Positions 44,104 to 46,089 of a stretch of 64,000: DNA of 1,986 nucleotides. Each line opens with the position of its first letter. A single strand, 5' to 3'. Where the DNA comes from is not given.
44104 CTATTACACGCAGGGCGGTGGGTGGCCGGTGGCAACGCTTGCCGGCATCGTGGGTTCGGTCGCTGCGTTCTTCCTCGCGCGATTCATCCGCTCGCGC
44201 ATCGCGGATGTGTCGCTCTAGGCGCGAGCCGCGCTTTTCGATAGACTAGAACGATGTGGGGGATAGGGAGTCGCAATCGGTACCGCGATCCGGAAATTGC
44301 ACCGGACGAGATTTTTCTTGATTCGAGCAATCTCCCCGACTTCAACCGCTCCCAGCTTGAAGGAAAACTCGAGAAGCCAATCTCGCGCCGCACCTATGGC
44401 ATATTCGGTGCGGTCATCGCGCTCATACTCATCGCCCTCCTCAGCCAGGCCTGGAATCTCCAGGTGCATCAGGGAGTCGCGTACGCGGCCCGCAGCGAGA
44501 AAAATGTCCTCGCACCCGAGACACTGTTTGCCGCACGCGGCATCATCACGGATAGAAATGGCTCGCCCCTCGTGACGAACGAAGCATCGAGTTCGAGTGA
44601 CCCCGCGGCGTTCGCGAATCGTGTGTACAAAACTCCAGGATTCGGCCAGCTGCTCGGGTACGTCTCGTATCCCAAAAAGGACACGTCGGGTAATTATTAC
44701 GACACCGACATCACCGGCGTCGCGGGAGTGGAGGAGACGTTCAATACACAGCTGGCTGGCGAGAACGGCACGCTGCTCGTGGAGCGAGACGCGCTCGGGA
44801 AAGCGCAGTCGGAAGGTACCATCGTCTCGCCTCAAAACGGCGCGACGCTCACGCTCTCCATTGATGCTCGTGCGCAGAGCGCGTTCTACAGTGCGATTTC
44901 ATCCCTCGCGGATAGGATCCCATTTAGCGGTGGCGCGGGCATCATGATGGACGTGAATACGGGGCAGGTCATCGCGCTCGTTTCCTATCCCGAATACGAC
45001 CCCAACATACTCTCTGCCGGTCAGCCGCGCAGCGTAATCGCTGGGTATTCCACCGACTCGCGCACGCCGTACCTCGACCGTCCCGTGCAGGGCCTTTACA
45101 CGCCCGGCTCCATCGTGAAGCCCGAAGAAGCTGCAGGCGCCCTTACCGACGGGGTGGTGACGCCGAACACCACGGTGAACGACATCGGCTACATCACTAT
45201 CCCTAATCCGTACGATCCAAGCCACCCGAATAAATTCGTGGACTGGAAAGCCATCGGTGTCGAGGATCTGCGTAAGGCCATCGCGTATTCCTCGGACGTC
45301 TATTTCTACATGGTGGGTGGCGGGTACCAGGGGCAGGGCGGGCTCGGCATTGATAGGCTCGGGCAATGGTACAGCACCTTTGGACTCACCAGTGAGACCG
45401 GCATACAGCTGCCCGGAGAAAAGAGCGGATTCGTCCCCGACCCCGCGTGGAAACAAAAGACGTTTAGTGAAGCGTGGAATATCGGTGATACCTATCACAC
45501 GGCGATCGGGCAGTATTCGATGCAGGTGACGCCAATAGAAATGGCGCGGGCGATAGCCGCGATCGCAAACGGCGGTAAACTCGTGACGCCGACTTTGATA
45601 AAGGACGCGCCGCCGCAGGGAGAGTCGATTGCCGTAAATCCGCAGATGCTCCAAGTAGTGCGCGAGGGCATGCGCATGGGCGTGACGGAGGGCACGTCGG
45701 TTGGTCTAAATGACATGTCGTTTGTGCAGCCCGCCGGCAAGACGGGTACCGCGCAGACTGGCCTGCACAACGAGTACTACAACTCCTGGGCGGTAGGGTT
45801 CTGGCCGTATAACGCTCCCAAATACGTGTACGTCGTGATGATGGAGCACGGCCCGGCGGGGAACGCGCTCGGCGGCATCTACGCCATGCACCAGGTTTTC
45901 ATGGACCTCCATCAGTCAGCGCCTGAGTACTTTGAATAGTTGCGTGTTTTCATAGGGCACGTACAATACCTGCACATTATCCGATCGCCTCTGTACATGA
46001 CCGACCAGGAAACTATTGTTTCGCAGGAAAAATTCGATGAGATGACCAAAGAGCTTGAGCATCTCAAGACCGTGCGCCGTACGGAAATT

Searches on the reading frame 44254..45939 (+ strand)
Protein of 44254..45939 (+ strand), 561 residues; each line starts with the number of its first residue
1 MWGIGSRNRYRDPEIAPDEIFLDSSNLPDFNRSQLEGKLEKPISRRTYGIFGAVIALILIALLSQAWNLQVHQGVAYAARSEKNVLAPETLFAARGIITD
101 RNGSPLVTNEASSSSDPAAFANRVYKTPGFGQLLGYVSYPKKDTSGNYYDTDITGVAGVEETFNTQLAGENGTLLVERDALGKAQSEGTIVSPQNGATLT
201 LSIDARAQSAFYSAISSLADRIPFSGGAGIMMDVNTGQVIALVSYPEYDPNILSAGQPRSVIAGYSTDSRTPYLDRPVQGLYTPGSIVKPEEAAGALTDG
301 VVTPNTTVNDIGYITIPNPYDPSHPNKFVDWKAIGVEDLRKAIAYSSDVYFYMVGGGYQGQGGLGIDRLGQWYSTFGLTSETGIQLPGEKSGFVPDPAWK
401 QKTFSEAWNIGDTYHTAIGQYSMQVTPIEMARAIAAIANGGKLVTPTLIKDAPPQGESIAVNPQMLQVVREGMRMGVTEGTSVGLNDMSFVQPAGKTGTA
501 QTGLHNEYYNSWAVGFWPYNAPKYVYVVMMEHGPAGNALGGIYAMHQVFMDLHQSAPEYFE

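Call 15: search_protein_families(library=pfam, proteins=[window:44254-45939:+], max_evalue=0.001)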
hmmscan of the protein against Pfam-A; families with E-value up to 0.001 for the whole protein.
window:44254-45939:+ (561 aa): 2 families
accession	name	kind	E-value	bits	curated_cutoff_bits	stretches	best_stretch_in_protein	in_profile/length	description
PF00905.27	Transpeptidase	-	2.7e-55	188.1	22.1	1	228-537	2-283/299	Penicillin binding protein transpeptidase domain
PF03717.20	PBP_dimer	-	2.2e-11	44.9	24.4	1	122-186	107-177/180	Penicillin-binding Protein dimerisation domain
